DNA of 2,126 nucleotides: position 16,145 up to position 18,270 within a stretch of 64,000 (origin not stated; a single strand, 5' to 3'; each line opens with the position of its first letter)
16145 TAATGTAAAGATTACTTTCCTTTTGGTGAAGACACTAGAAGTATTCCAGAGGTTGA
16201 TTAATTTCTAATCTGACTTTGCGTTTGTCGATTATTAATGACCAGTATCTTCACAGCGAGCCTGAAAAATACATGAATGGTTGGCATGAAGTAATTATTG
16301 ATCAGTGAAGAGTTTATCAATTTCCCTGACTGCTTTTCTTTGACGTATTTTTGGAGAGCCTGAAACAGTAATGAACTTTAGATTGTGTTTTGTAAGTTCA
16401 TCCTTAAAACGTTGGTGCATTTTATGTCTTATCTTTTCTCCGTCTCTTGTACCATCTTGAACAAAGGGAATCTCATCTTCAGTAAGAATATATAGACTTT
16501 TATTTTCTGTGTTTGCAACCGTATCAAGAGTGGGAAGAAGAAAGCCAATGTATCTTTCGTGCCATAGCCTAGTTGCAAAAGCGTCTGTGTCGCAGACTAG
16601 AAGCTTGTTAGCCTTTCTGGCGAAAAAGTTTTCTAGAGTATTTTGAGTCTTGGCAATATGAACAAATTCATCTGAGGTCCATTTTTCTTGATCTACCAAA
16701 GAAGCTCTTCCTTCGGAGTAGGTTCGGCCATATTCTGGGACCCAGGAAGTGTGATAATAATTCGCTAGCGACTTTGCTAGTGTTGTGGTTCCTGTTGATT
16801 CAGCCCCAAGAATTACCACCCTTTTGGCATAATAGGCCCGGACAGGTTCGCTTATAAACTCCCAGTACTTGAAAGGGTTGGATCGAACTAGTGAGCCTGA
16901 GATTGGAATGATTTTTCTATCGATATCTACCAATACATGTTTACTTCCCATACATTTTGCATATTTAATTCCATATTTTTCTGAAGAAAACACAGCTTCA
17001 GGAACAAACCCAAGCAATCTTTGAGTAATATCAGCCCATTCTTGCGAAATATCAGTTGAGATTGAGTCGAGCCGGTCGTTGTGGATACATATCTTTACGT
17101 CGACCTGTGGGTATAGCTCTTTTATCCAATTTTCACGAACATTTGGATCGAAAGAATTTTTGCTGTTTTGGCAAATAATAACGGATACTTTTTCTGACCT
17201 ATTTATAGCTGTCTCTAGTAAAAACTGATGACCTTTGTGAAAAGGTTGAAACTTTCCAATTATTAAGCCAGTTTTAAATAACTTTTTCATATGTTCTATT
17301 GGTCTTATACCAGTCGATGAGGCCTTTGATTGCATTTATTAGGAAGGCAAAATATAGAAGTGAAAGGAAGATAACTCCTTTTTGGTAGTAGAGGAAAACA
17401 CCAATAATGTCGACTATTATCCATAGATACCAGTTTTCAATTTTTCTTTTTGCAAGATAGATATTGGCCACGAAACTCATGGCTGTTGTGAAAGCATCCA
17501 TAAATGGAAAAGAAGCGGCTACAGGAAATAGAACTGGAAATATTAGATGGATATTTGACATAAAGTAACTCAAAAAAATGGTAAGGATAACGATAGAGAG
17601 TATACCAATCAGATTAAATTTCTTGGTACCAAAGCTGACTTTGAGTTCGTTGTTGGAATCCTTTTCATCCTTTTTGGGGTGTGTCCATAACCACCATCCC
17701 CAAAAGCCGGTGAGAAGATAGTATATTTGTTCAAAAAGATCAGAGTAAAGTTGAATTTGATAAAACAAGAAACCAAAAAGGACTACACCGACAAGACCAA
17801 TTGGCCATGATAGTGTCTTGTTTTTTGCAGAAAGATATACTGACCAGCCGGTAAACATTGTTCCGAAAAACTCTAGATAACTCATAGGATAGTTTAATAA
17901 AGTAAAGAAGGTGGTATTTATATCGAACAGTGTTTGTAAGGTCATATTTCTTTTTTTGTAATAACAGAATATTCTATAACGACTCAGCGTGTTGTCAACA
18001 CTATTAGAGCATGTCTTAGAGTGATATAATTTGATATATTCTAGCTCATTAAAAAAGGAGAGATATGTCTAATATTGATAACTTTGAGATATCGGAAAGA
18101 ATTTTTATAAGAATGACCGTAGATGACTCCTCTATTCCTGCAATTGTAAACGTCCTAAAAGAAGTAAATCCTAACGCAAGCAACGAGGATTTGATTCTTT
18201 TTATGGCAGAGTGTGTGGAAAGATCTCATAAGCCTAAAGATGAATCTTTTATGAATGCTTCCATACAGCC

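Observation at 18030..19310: Candidate RiPP pair: Cys/Ser/Thr-tailed peptide and a radical SAM maturase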

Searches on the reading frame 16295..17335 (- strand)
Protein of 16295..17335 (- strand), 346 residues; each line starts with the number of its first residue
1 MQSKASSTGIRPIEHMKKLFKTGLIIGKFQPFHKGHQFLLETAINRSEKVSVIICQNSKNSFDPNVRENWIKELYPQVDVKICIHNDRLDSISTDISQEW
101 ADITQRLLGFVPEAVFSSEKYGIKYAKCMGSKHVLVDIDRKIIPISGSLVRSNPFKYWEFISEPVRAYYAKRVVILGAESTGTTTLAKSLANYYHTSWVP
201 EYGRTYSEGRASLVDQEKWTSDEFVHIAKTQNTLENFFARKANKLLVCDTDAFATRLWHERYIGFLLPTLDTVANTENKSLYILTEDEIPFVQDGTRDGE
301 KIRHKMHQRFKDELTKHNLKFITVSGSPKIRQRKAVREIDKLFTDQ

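Call 3: search_protein_families(library=pfam, proteins=[window:16295-17335:-], max_evalue=1)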
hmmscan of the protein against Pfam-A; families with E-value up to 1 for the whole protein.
window:16295-17335:- (346 aa): 8 families
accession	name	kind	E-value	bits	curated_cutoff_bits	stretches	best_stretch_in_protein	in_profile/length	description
PF13521.12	AAA_28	-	1.1e-31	110.8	27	1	172-328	1-161/164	AAA domain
PF01467.32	CTP_transf_like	-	6.3e-06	26.9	21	1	25-63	2-39/133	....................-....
PF08218.17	Citrate_ly_lig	-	2.1e-05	24.7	20.9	1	25-86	4-64/182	Citrate lyase ligase C-terminal domain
PF20720.3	nSTAND3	-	0.0069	16.5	27.2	1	172-279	19-104/155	Novel STAND NTPase 3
PF05636.17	HIGH_NTase1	-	0.0081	15.9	27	1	25-54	6-35/402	HIGH Nucleotidyl Transferase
PF06574.18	FAD_syn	-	0.017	15.3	27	1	23-53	9-39/158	FAD synthetase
PF00004.35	AAA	-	0.064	14.1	21.2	1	174-285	2-107/131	ATPase family associated with various cellular activities (AAA)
PF17142.10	SusF_N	-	0.089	12.8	28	1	201-280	22-103/276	Outer membrane protein SusF, N-terminal domain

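Call 75: search_protein_families(library=ncbifam, proteins=[window:16295-17335:-], max_evalue=0.00001)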
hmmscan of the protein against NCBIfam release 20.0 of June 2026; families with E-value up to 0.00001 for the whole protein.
window:16295-17335:- (346 aa): 6 families
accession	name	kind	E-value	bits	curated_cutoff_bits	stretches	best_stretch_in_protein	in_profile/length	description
TIGR01526.1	nadR_NMN_Atrans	equivalog_domain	1.9e-64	218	341.15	1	21-326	2-318/325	nicotinamide-nucleotide adenylyltransferase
NF005988.0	PRK08099.1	equivalog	1e-45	156.6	201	1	14-340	58-403/411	multifunctional transcriptional regulator/nicotinamide-nucleotide adenylyltransferase/ribosylnicotinamide kinase NadR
TIGR00125.1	cyt_tran_rel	domain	3.3e-09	36.8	27.7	1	23-60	2-40/65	adenylyltransferase/cytidyltransferase family protein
NF003786.0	PRK05379.1-2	equivalog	4.1e-06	26.2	397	1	16-81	10-80/354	bifunctional nicotinamide-nucleotide adenylyltransferase/Nudix hydroxylase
NF002243.0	PRK01153.1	subfamily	4.4e-06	26.4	127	0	23-59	3-41/175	nicotinamide-nucleotide adenylyltransferase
NF003791.0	PRK05379.2-3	equivalog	8.1e-06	25.2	409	0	16-85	1-66/340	bifunctional nicotinamide-nucleotide adenylyltransferase/Nudix hydroxylase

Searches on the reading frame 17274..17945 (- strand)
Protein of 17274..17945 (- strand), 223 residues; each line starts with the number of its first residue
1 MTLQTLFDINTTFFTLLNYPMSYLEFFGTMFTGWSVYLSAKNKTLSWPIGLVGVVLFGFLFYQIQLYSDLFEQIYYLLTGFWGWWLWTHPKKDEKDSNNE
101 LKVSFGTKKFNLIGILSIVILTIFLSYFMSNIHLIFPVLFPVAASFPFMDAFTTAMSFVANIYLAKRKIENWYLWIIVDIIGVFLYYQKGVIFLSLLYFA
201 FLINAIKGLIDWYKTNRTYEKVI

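Call 3: search_protein_families(library=pfam, proteins=[window:17274-17945:-], max_evalue=1)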
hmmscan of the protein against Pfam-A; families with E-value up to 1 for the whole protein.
window:17274-17945:- (223 aa): 1 family
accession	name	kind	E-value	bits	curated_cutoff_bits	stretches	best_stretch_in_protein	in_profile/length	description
PF04973.17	NMN_transporter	-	1.9e-50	171.7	27.3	1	22-214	1-175/175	Nicotinamide mononucleotide transporter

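Call 75: search_protein_families(library=ncbifam, proteins=[window:17274-17945:-], max_evalue=0.00001)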
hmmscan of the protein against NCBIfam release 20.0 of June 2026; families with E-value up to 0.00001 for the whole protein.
window:17274-17945:- (223 aa): 2 families
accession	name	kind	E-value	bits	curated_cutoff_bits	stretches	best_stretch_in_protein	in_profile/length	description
NF011926.0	PRK15397.1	subfamily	3.5e-33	115.4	335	1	18-218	19-231/239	nicotinamide riboside transporter PnuC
TIGR01528.1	NMN_trans_PnuC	equivalog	4.4e-28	98.5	42.45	1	22-217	2-186/187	nicotinamide riboside transporter PnuC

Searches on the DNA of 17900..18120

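Call 54: search_rna_families(source=window, start=17900, end=18120, threshold=evalue, max_evalue=1)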
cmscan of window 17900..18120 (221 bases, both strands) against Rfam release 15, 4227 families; matches with E-value up to 1: 0.
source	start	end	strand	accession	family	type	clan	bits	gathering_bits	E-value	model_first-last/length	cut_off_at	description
